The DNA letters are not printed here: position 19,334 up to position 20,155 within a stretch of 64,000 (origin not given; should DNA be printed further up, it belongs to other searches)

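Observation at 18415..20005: Tandem array of three diverged paralogs (~170 aa, cytoplasmic) inside the lon transcription unit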

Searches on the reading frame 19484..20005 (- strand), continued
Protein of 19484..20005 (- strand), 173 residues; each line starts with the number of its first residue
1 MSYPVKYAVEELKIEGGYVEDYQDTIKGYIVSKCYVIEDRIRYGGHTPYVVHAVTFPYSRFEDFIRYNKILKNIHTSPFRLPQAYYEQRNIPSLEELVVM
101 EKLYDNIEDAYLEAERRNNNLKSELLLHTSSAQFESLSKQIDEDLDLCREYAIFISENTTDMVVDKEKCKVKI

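Call 33: fold_search(model_id=the predicted structure, library=viral)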
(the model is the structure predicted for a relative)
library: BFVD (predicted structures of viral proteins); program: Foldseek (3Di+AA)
matches with E <= 10: 399; with E <= 0.001: 0
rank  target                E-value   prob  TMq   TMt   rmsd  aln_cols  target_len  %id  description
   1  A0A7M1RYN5            2.3e-01  0.44  0.21  0.39   4.9        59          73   17  Uncharacterized protein [uncultured phage cr55_1]
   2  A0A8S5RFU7            2.8e-01  0.08  0.13  0.17  19.5       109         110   14  Uncharacterized protein [virus sp. ctE0n6]
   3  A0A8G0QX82            3.1e-01  0.12  0.17  0.20  28.4       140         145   10  RNA-dependent RNA polymerase (Fragment) [Nairobi sheep disease virus]
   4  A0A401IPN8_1          3.1e-01  0.08  0.20  0.05  28.5       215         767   11  Wsv289-like protein [Sesarmops intermedium nimavirus]
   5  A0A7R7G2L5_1          3.1e-01  0.08  0.12  0.03  12.6        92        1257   12  (no name in the UniProt tables at hand)
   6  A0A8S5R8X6            3.3e-01  0.15  0.14  0.25  16.7        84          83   17  Uncharacterized protein [virus sp. ct1Uu26]
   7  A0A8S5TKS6            3.5e-01  0.54  0.29  0.48  14.4       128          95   12  Uncharacterized protein [Podoviridae sp. ctz6O13]
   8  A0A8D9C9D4            5.3e-01  0.11  0.21  0.21  14.7       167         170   10  Uncharacterized protein [uncultured marine phage]
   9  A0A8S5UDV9            5.9e-01  0.16  0.18  0.29  11.6        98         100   10  Uncharacterized protein [Siphoviridae sp. ctNLX12]
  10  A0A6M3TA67            5.9e-01  0.04  0.13  0.14  26.8       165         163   10  Uncharacterized protein [Pseudomonas phage MR2]
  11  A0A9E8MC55            6.3e-01  0.33  0.22  0.25   4.5        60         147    8  (no name in the UniProt tables at hand)
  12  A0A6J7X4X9            6.3e-01  0.12  0.16  0.21  10.3        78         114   15  Bacteriophage SPP1, head-tail adaptor [uncultured Caudovirales phage]
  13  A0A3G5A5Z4            6.3e-01  0.05  0.18  0.10  18.8       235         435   10  Uncharacterized protein [Hyperionvirus sp.]
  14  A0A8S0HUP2            6.7e-01  0.08  0.15  0.20  12.3        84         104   10  (no name in the UniProt tables at hand)
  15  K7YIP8                7.1e-01  0.07  0.16  0.23  18.0        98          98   11  Uncharacterized protein [Serratia phage phiMAM1]
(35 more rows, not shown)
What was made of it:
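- Tried and rejected: BFVD Foldseek: nothing (call 33).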

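Call 38: search_solved_structures(query=A2, max_evalue=10)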
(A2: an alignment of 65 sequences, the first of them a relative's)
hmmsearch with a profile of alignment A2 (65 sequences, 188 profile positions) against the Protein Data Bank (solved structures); distinct sequences matched with E-value up to 10: 1.
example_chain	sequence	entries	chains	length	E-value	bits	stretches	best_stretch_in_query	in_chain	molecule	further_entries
5uzn_A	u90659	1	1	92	1.1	12.3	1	59-125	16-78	AT27789p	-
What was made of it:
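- Tried and rejected: Profile against PDB sequences: nothing (call 38).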

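Call 39: search_protein_families(library=pfam, alignment_id=A2, max_evalue=1)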
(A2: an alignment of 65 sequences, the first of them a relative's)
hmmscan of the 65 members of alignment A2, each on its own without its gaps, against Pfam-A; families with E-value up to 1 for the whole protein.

A. member 1, P0001 (173 aa): 1 family
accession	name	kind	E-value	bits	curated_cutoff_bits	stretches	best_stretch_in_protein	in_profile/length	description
PF06028.17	DUF915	-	0.05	13.4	22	1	84-165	123-205/255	Alpha/beta hydrolase of unknown function (DUF915)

B. families by the number of members that match (of 65 scanned): 48 families (the first 25 are shown)
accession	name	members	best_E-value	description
PF24818.1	PH_TRF2_HOY1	5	0.0074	TRF2/HOY1 PH-like domain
PF02893.26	GRAM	3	0.045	GRAM domain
PF08454.17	RIH_assoc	2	0.0059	RyR and IP3R Homology associated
PF24024.1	DUF7336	2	0.019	Domain of unknown function (DUF7336)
PF15881.10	DUF4734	2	0.057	Domain of unknown function (DUF4734)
PF13324.12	GCIP_N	1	0.005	Grap2 and cyclin-D-interacting, N-terminal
PF07654.21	C1-set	1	0.0068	Immunoglobulin C1-set domain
PF19512.4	DUF6046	1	0.012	Domain of unknown function (DUF6046)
PF24546.1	Ig_TPPC8_4th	1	0.015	TPPC8 fourth Ig-like domain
PF10669.14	Phage_Gp23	1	0.016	Protein gp23 (Bacteriophage A118)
PF03567.20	Sulfotransfer_2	1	0.019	Sulfotransferase family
PF10115.14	HlyU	1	0.022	Transcriptional activator HlyU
PF02758.22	PYRIN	1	0.022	PAAD/DAPIN/Pyrin domain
PF03493.23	BK_channel_a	1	0.026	Calcium-activated BK potassium channel alpha subunit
PF14112.11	DUF4284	1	0.032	Immunity protein 22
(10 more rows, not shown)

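Call 41: find_related_loci(query=A2, collection=viral_contigs, flank=6000)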
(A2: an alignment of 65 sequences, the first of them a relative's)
Query A2 (173 aa) in viral_contigs; peptide patterns used: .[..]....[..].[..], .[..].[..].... (x = any residue, [..] = any of these).
44 stretches matched a pattern, but none encodes a relative of the query by tblastn (E <= 1e-3).

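Call 43: find_encoding_contigs(protein=P0004, flank=5000, max_places=10)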
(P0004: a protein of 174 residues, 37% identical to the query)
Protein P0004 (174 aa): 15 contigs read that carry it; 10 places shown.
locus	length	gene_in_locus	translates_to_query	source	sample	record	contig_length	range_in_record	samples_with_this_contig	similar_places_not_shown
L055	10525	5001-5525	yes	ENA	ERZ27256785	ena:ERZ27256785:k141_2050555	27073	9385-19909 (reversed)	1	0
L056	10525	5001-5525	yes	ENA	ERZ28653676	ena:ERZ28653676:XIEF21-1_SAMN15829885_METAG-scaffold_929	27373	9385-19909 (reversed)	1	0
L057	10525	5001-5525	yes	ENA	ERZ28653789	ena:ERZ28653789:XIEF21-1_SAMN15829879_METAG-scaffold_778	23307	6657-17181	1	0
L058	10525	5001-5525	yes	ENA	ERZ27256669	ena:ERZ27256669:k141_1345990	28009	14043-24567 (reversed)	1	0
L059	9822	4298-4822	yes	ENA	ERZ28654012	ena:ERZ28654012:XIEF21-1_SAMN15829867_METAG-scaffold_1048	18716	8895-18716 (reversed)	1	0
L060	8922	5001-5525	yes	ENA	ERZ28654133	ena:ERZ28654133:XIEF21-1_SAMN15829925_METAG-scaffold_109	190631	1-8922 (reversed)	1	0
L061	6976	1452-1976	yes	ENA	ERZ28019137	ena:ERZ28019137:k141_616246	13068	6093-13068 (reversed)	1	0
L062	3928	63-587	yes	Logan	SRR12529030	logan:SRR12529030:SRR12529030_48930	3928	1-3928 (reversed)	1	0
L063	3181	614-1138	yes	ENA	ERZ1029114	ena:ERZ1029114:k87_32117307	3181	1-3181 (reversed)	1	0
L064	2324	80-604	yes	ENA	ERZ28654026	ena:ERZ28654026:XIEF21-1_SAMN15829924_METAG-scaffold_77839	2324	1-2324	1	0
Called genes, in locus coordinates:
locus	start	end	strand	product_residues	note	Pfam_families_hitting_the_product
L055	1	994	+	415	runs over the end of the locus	PF05697:Trigger_N, PF00254:FKBP_C, PF05698:Trigger_C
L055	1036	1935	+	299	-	PF00892:EamA, PF03151:TPT (faint), PF10639:TMEM234 (faint), PF00892:EamA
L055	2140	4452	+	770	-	PF02190:LON_substr_bdg, PF07724:AAA_2 (faint), PF00004:AAA, PF07728:AAA_5, PF22667:Lon_lid, PF05362:Lon_C, PF13541:ChlI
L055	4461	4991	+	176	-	-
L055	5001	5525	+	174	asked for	-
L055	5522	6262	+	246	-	PF01048:PNP_UDP_1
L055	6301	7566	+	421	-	PF05193:Peptidase_M16_C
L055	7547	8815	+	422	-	PF00675:Peptidase_M16, PF05193:Peptidase_M16_C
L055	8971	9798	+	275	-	PF01171:ATP_bind_3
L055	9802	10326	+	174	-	-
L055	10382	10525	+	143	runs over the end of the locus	-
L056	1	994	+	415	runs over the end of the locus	PF05697:Trigger_N, PF00254:FKBP_C, PF05698:Trigger_C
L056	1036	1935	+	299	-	PF00892:EamA, PF03151:TPT (faint), PF10639:TMEM234 (faint), PF00892:EamA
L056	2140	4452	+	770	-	PF02190:LON_substr_bdg, PF07724:AAA_2 (faint), PF00004:AAA, PF07728:AAA_5, PF22667:Lon_lid, PF05362:Lon_C, PF13541:ChlI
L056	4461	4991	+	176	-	-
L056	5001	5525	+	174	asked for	-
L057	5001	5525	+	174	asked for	-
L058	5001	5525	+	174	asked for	-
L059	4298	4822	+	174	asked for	-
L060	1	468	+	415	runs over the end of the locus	PF05697:Trigger_N, PF00254:FKBP_C, PF05698:Trigger_C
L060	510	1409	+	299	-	PF00892:EamA, PF03151:TPT (faint), PF10639:TMEM234 (faint), PF00892:EamA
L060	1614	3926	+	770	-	PF02190:LON_substr_bdg, PF07724:AAA_2 (faint), PF00004:AAA, PF07728:AAA_5, PF22667:Lon_lid, PF05362:Lon_C, PF13541:ChlI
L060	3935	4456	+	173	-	-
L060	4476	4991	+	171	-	-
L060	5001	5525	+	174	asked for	-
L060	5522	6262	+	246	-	PF01048:PNP_UDP_1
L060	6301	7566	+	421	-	PF05193:Peptidase_M16_C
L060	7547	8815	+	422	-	PF00675:Peptidase_M16, PF05193:Peptidase_M16_C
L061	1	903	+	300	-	?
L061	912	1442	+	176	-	-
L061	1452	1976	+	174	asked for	-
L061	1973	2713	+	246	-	PF01048:PNP_UDP_1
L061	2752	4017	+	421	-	PF05193:Peptidase_M16_C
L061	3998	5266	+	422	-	PF00675:Peptidase_M16, PF05193:Peptidase_M16_C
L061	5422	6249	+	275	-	PF01171:ATP_bind_3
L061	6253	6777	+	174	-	-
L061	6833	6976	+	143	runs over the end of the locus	-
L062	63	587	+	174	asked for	-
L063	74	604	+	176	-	-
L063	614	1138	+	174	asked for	-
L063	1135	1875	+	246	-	PF01048:PNP_UDP_1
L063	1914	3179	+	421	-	PF05193:Peptidase_M16_C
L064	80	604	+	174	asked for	-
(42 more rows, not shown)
